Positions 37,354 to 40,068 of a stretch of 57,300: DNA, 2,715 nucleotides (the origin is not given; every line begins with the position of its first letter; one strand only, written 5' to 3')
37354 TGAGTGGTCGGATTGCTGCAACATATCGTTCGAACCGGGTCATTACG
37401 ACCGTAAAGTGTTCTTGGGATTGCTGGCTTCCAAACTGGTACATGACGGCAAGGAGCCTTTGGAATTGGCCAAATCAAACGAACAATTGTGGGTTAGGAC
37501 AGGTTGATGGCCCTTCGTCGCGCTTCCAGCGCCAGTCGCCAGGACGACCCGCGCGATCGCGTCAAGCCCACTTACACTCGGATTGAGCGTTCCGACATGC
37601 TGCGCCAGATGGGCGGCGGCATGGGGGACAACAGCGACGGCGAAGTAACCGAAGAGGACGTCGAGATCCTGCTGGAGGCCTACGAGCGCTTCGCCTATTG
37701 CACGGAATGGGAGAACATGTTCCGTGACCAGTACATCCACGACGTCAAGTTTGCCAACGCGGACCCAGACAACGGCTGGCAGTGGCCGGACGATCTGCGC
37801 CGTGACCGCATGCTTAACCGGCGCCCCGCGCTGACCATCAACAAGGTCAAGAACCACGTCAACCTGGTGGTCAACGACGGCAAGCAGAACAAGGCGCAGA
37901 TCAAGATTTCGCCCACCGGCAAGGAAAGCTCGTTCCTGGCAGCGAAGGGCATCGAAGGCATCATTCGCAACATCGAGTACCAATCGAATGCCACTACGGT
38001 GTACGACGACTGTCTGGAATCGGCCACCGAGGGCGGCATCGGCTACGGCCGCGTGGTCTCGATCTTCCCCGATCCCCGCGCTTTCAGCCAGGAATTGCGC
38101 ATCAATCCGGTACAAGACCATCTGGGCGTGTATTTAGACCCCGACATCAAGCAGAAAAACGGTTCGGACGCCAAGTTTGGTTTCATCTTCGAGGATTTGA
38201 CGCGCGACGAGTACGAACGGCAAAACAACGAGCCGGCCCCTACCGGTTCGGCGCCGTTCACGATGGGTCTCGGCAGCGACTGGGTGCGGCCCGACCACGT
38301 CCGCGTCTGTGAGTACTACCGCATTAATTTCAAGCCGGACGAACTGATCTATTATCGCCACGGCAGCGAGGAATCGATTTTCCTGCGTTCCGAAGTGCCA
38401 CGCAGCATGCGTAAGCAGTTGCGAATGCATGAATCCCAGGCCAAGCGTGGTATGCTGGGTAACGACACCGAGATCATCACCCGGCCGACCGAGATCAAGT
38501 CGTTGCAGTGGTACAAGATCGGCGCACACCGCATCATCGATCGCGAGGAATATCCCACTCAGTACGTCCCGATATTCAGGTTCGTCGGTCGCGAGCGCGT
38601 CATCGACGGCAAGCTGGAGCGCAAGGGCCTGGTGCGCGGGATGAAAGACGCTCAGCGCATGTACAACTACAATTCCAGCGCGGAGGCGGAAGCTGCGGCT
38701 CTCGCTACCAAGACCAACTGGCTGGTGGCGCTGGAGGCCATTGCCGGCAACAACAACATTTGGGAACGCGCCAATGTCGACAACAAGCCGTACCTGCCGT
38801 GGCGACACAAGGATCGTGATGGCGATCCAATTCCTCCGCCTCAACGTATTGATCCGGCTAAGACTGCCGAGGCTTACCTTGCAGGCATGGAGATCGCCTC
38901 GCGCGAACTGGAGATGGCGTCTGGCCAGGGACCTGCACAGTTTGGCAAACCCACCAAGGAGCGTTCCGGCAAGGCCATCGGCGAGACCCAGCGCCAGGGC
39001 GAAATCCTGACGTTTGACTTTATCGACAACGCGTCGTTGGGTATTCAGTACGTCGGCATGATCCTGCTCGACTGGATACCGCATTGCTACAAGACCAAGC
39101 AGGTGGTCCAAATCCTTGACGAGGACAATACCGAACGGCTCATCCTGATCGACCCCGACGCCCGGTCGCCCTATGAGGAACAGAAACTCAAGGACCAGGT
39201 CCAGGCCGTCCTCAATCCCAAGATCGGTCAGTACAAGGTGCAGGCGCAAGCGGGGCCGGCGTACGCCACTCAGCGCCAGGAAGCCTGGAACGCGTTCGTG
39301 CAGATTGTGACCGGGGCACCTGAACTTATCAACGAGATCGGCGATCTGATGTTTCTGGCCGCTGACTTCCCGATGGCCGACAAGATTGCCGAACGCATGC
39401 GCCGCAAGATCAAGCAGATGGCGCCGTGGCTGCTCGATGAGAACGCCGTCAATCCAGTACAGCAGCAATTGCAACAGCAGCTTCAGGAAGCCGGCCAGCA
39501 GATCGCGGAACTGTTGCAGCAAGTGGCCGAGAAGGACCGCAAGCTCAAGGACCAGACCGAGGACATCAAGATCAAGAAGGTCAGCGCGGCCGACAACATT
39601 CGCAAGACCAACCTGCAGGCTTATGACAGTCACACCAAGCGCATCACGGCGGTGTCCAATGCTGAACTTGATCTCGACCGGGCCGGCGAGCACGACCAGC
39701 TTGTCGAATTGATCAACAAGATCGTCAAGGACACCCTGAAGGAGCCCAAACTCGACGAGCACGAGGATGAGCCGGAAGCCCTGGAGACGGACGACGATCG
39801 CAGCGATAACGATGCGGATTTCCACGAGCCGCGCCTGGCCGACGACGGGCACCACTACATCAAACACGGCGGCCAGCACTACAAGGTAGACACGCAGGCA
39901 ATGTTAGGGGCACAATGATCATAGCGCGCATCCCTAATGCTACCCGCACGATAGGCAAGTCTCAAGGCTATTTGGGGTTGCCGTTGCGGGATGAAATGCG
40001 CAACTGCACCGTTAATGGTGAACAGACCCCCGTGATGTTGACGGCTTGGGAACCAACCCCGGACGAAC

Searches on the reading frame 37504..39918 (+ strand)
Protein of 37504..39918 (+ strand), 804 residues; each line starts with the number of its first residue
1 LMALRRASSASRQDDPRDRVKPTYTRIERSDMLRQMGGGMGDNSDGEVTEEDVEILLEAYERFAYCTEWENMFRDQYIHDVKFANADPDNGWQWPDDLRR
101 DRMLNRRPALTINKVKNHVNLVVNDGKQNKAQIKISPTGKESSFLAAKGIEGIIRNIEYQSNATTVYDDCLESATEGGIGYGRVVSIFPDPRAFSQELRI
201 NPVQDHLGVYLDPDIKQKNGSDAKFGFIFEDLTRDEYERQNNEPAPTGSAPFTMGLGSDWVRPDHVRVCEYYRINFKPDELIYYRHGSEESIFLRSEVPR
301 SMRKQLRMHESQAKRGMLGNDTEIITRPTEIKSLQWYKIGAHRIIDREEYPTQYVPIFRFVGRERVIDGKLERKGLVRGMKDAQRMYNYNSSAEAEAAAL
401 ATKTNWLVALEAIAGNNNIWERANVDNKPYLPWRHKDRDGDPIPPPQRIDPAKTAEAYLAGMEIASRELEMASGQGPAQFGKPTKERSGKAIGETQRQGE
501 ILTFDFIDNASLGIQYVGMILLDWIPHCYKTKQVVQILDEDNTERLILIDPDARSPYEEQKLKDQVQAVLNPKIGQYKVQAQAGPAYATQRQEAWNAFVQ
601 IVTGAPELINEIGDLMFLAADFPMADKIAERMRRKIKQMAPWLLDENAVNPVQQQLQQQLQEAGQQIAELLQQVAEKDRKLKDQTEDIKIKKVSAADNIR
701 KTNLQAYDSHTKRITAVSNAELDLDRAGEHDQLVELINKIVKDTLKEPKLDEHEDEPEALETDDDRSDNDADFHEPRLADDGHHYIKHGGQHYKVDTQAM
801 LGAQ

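Call 19: search_protein_families(library=phrogs, proteins=[window:37504-39918:+], max_evalue=0.00001)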
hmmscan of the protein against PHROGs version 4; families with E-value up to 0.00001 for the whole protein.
window:37504-39918:+ (804 aa): 2 families
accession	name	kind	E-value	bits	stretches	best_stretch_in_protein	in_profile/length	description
phrog_156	-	head and packaging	2.9e-89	301.3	1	53-708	9-633/681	portal protein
phrog_14911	-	unknown function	5.4e-27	95.8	1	73-445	24-386/404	-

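Call 76: search_dna_similar(query=window:37504-39918:+, collection=phages, mode=protein, max_rows=15)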
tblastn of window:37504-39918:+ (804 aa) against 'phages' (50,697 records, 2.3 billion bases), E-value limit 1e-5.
Records with a match: 221; places in all: 222; records where one place covers at least 80% of the query: 2.
Best place of each record, by identity: <60% 221.
By first word of the organism name: Salmonella 89; Escherichia 28; Vibrio 22; Enterobacteria 16; Bacteriophage 15; Caudoviricetes 8; Ralstonia 5; Shewanella 3; Xylella 3; Kosakonia 3; and 17 more.
By host as written in the record: - 33; Salmonella enterica subsp. enterica serovar Typhimurium 19; Salmonella sp. 16; Escherichia coli 15; Vibrio crassostreae 12; Salmonella enterica 11; Escherichia coli K-12 MG1655 5; Candidatus Hamiltonella defensa 5; and 74 more.
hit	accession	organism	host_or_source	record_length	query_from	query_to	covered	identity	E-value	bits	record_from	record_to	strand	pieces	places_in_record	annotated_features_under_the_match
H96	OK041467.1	Pseudomonas phage PAE2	Pseudomonas aeruginosa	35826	45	636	74%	43.7%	3e-130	435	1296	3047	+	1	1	putative portal protein | putative terminase large subunit protein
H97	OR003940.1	Phage DSL-LC05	Gammaproteobacteria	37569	54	717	83%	32.5%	6e-81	290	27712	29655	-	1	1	portal protein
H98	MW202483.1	Caudoviricetes sp.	Manatee Spring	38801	62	720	82%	30.3%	1e-70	259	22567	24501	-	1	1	phage P22 like portal protein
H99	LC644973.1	Acetobacter phage phiAX1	Acetobacter sp. ATCC 21760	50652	47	633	73%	33.6%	6e-83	296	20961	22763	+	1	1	phage portal protein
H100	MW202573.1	Caudoviricetes sp.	Manatee Spring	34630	37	633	74%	32.0%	6e-68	251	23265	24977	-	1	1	phage P22 like portal protein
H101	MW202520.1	Caudoviricetes sp.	Manatee Spring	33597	34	632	75%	31.4%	4e-63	237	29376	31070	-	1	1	phage P22 like portal protein | terminase large subunit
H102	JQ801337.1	Vibrio phage VvAW1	Vibrio vulnificus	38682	55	647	74%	31.3%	7e-55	212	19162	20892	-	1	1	hypothetical protein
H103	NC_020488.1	Vibrio phage VvAW1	Vibrio vulnificus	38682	55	647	74%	31.3%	7e-55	212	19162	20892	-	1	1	portal protein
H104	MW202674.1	Caudoviricetes sp.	Manatee Spring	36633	37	632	74%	30.8%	1e-67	250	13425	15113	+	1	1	phage P22 like portal protein | terminase large subunit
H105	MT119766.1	Xanthomonas phage PBR31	Xanthomonas campestris pv. campestris ...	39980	54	632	72%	30.6%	6e-63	236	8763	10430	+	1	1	portal protein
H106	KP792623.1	Rhodoferax phage P26218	Rhodoferax sp. IMCC26218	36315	49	636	73%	30.0%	3e-65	243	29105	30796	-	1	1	portal protein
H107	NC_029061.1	Rhodoferax phage P26218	Rhodoferax sp. IMCC26218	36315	49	636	73%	30.0%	3e-65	243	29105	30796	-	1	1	portal protein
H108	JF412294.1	EBPR podovirus 1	-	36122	49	636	73%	29.8%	7e-54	209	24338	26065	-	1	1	gp37: portal protein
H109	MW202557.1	Caudoviricetes sp.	Manatee Spring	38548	42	636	74%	29.2%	2e-60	228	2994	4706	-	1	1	phage P22 like portal protein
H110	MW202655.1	Bacteriophage sp.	Manatee Spring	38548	42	636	74%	29.2%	2e-60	228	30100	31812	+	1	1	phage P22 like portal protein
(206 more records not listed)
